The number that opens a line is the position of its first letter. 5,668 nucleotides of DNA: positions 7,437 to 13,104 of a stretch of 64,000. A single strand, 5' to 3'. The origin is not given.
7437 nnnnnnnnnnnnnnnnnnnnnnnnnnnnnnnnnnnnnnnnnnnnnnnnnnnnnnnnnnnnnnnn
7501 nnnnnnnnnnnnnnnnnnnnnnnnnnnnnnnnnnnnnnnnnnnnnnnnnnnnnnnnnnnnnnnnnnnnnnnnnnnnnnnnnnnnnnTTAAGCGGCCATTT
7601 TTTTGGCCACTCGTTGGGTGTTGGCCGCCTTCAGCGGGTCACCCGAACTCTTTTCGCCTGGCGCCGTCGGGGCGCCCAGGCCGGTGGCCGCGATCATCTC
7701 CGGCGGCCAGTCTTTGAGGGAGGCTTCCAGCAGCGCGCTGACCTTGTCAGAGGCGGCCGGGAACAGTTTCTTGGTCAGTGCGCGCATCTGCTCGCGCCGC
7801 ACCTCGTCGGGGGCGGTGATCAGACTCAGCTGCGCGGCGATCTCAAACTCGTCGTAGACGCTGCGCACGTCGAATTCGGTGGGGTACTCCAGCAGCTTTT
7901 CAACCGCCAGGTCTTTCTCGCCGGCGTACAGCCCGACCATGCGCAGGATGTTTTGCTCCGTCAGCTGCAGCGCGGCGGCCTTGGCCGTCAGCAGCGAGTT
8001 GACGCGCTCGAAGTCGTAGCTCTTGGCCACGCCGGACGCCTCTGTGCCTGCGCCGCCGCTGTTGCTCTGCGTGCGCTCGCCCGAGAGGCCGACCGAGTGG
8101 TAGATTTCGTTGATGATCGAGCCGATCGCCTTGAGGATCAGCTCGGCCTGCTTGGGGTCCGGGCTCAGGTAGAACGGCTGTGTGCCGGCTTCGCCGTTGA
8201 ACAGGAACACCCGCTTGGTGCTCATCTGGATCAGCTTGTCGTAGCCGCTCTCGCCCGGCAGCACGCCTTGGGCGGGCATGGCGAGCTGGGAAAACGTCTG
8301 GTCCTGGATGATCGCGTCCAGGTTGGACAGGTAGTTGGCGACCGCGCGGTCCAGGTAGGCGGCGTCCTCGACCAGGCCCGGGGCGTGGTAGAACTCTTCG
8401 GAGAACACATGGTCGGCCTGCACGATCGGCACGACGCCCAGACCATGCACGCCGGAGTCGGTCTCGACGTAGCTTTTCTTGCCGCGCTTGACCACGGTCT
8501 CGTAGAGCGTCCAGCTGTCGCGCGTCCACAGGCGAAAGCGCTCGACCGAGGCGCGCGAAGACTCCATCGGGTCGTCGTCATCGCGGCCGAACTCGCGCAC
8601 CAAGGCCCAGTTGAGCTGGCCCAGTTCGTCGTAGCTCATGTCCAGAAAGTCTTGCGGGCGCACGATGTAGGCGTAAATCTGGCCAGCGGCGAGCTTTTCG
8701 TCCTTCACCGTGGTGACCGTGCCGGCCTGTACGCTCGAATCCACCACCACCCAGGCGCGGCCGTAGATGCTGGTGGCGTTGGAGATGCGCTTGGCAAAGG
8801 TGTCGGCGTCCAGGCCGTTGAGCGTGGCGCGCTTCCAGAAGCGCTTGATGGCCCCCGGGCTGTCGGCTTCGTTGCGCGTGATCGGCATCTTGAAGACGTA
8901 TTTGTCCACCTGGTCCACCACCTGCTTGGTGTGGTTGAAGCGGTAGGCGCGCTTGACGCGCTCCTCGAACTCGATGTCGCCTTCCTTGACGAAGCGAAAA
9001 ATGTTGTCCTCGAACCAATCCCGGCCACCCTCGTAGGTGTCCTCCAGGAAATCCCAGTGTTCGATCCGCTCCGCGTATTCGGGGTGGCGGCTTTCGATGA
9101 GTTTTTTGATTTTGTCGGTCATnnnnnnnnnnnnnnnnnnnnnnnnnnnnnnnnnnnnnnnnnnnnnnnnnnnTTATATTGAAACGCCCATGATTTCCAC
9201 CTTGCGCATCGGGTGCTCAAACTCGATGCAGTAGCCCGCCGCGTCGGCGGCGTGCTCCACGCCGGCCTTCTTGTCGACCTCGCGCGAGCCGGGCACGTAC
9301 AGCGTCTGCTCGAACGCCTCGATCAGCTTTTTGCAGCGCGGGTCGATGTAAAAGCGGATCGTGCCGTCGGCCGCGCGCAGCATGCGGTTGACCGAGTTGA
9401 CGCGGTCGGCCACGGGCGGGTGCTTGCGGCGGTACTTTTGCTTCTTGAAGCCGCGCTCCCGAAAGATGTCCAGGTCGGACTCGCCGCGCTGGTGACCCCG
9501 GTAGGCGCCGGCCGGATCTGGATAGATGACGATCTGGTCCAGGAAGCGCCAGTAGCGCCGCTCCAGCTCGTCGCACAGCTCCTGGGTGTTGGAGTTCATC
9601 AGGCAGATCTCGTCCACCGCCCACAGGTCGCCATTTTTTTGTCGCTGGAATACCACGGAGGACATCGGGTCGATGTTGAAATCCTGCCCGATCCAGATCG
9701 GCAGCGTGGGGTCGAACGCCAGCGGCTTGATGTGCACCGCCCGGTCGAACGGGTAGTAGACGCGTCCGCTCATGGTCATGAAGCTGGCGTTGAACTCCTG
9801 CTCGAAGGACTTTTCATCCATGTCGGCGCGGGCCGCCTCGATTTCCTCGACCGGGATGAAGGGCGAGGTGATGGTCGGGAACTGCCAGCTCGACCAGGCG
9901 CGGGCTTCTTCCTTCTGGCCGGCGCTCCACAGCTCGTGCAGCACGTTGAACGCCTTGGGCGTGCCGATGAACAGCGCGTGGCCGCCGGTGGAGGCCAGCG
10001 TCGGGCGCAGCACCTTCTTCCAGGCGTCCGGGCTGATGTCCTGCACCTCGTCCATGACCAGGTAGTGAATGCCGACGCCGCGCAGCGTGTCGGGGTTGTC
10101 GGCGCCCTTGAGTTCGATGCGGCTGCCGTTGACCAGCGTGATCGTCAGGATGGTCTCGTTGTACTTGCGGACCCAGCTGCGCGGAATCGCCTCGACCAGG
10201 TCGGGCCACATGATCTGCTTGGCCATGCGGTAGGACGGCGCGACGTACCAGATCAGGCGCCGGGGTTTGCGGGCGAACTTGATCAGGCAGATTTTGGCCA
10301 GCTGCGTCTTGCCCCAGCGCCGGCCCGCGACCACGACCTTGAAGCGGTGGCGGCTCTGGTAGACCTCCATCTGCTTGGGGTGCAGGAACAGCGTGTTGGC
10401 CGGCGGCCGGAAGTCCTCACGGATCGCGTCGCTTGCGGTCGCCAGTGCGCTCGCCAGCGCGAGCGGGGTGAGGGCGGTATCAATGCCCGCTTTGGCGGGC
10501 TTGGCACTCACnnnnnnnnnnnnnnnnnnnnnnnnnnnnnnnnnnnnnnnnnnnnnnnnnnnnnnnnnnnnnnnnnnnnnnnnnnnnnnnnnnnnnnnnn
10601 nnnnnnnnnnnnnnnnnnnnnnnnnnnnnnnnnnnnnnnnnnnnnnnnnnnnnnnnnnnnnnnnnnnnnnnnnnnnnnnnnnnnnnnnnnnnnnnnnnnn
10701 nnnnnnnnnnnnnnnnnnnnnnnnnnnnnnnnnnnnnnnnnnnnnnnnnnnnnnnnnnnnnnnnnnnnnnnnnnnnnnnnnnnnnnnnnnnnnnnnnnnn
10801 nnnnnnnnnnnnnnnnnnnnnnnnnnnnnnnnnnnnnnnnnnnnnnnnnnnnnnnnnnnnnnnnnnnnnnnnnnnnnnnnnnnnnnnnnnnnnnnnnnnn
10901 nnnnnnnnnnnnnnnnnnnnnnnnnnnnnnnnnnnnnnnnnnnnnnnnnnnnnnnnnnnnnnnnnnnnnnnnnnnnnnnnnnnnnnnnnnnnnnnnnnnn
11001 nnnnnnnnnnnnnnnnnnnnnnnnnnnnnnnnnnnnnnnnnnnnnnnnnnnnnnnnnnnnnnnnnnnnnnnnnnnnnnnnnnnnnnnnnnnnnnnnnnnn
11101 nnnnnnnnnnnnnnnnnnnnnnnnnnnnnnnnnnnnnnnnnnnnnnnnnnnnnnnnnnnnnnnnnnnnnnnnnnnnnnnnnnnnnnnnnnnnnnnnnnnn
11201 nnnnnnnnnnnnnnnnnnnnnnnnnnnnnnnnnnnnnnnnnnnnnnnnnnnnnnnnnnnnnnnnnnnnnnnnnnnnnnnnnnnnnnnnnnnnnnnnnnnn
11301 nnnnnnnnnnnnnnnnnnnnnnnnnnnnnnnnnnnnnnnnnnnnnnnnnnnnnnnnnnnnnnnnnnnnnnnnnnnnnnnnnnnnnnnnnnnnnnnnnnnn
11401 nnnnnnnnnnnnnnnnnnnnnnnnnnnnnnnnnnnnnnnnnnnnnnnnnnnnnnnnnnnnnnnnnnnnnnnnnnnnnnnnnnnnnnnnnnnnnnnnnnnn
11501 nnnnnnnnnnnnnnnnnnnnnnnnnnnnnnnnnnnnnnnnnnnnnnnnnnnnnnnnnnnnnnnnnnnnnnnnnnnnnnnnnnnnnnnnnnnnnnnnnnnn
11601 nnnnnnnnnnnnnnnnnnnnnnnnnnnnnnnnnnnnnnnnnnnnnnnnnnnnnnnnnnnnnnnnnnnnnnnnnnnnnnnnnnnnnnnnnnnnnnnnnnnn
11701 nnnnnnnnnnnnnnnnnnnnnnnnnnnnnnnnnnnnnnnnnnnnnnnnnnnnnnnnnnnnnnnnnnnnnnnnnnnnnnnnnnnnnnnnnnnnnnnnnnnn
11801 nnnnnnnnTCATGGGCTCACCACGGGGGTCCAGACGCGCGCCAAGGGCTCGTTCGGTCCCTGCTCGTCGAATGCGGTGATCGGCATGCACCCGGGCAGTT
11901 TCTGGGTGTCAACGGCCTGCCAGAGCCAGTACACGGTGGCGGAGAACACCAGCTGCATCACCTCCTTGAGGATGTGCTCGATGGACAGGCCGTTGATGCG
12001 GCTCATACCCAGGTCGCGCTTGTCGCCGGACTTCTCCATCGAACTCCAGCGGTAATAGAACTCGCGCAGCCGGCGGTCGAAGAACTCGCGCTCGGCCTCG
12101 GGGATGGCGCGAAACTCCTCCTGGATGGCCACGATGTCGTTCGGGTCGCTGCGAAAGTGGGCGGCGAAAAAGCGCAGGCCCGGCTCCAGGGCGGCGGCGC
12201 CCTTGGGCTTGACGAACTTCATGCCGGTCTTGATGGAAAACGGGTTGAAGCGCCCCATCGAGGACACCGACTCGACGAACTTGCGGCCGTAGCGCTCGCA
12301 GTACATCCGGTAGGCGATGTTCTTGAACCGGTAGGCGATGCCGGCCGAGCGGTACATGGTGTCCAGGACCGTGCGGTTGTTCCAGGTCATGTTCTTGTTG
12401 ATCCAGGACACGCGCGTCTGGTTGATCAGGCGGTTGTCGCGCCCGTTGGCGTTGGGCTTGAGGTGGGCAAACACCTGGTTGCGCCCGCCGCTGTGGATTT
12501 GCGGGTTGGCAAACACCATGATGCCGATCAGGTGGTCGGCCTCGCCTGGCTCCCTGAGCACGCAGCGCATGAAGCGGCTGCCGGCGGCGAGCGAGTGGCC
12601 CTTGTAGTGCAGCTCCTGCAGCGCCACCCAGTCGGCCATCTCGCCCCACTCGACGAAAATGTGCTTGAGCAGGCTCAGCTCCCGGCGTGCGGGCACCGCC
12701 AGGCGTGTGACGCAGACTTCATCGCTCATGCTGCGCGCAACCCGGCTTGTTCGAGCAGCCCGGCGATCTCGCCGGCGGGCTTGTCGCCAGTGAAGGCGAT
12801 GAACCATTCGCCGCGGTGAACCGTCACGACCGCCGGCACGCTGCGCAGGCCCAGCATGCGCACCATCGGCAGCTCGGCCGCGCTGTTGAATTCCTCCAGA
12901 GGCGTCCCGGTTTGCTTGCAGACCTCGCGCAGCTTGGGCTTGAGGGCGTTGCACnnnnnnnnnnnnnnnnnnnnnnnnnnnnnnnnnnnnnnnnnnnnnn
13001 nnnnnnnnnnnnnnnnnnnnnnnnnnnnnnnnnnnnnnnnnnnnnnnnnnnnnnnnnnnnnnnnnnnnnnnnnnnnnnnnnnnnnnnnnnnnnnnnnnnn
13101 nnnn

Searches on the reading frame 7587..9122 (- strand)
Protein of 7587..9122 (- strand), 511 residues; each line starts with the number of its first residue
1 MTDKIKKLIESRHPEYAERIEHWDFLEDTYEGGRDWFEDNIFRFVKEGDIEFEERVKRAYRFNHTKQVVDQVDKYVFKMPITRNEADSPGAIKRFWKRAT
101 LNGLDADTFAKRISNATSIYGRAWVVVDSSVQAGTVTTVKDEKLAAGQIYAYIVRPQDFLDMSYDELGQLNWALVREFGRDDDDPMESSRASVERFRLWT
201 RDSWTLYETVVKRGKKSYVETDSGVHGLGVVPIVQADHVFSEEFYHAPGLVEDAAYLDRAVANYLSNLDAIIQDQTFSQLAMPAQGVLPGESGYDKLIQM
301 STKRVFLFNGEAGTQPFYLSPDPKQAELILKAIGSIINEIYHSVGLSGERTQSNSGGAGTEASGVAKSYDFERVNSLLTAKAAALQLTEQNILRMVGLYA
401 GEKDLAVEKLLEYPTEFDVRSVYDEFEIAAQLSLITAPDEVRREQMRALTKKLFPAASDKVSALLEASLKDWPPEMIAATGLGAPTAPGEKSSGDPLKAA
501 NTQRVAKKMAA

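Call 9: search_protein_families(library=phrogs, proteins=[window:7587-9122:-], max_evalue=0.001)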
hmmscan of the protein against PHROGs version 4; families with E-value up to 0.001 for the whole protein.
window:7587-9122:- (511 aa): 3 families
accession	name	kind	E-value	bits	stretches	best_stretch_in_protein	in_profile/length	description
phrog_145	-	head and packaging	2.6e-92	311.1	1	3-478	4-475/493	portal protein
phrog_12458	-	unknown function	6e-84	282.5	1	3-234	24-259/265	-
phrog_20858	-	unknown function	1.5e-66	225.2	1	282-477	1-197/250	-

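Call 10: search_dna_similar(query=window:7587-9122:-, collection=phages, mode=protein, max_rows=15)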
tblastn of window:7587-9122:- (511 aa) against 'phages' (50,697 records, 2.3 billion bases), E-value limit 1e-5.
Records with a match: 38; places in all: 38; records where one place covers at least 80% of the query: 37.
Best place of each record, by identity: <60% 38.
By first word of the organism name: Rhizobium 10; Klebsiella 6; Pseudomonas 6; Escherichia 4; Pelagibacter 4; Salmonella 2; Stenotrophomonas 2; Xanthomonas 1; Phage 1; Rhodobacteraceae 1; and 1 more.
By host as written in the record: - 3; Pseudomonas syringae pv. actinidiae 3; Salmonella enterica subsp. enterica serovar Typhimurium strain LT2 2; Rhizobium etli CFN42 2; Pseudomonas syringae pv. avii 2; Candidatus Pelagibacter sp. HTCC7211 2; Klebsiella pneumoniae subsp. pneumoniae LC-1825/18 1; Klebsiella pneumoniae ST13-OXA48 1; and 22 more.
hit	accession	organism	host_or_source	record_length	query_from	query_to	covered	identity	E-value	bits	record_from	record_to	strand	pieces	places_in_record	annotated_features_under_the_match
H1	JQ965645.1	Salmonella phage SSU5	Salmonella enterica subsp. enterica ...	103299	1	475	93%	50.4%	8e-153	488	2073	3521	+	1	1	hypothetical protein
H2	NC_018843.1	Salmonella phage SSU5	Salmonella enterica subsp. enterica ...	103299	1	475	93%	50.4%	8e-153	488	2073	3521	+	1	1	hypothetical protein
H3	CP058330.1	Klebsiella phage vB_Kpn_1825-KPC53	Klebsiella pneumoniae subsp. pneumoniae ...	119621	1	475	93%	50.2%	6e-150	479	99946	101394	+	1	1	record has no annotation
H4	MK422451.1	Klebsiella phage ST13-OXA48phi12.3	Klebsiella pneumoniae ST13-OXA48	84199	1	475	93%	50.2%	6e-150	479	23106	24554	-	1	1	portal protein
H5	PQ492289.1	Klebsiella phage vB_KpnS_p4727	Klebsiella pneumoniae 4727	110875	1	475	93%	50.2%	7e-150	479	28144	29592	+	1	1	record has no annotation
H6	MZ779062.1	Klebsiella phage pJN2-26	horse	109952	1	475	93%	50.2%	7e-150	479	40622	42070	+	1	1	portal protein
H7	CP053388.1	Escherichia phage CMS-2020a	Escherichia coli strain SCU-107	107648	4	475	92%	50.2%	1e-151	485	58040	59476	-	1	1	record has no annotation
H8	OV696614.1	Escherichia phage Cyrano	-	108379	4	475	92%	50.2%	1e-151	484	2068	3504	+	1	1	Head-Tail connector protein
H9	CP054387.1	Escherichia phage CMS-2020a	Escherichia coli strain SCU-175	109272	4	475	92%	50.2%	1e-151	484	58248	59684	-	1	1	record has no annotation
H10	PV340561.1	Escherichia phage PhiR41_1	Escherichia coli str. K-12 substr. ...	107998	4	475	92%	50.0%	6e-151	483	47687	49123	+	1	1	hypothetical protein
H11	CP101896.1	Klebsiella phage GArcari-2022b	Klebsiella pneumoniae strain 4011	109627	4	475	92%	50.0%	2e-149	478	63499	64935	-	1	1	record has no annotation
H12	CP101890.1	Klebsiella phage GArcari-2022a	Klebsiella pneumoniae strain 9362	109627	4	475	92%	50.0%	2e-149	478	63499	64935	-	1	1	record has no annotation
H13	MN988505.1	Rhizobium phage RHph_N1_10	Rhizobium phaseoli N1_10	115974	3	472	92%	50.0%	7e-143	459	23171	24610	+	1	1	putative phage portal protein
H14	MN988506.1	Rhizobium phage RHph_N1_15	Rhizobium phaseoli N1_15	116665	3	472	92%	50.0%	7e-143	459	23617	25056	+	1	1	hypothetical protein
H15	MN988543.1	Rhizobium phage RHph_N2_6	Rhizobium phaseoli N2_6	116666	3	472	92%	50.0%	7e-143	459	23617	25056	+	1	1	hypothetical protein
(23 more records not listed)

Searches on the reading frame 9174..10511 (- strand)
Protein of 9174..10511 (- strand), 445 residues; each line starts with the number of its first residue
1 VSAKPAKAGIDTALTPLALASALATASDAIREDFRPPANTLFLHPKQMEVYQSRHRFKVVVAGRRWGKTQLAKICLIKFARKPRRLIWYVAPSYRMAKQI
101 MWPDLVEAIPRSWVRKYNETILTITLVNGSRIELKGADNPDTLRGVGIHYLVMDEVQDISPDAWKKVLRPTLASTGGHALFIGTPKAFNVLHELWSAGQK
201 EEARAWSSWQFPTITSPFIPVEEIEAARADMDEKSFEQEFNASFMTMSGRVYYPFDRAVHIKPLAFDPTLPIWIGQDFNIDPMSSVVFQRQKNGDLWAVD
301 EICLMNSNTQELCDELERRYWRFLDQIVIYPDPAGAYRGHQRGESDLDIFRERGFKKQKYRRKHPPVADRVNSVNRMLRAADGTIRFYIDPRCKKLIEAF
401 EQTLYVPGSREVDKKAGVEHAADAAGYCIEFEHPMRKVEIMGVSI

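Call 9: search_protein_families(library=phrogs, proteins=[window:9174-10511:-], max_evalue=0.001)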
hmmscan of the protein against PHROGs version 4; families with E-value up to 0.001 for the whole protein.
window:9174-10511:- (445 aa): 7 families
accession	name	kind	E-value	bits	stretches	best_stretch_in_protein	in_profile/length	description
phrog_2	-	head and packaging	1.7e-52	180.2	1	37-436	261-596/807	terminase large subunit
phrog_10250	-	head and packaging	1e-46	160.5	1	229-437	3-220/228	terminase large subunit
phrog_7579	-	head and packaging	3.8e-16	60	1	44-244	6-213/239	terminase large subunit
phrog_675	-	head and packaging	3.4e-09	36.5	1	44-198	44-205/576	terminase large subunit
phrog_38319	-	unknown function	6.4e-05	23.5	1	47-288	10-269/271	-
phrog_9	-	head and packaging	0.00011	22.1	0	84-184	255-358/812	terminase large subunit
phrog_979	-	head and packaging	0.00012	21.9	1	35-164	146-281/642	terminase large subunit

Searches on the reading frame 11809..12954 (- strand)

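Call 9: search_protein_families(library=phrogs, proteins=[window:11809-12954:-], max_evalue=0.001)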
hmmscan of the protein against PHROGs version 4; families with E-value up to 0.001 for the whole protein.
window:11809-12954:- (381 aa): 1 family
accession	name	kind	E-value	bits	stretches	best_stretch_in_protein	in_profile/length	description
phrog_886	-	moron, auxiliary metabolic gene and host takeover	1.2e-88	298.3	1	78-372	5-290/295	ABC transporter ATP-binding subunit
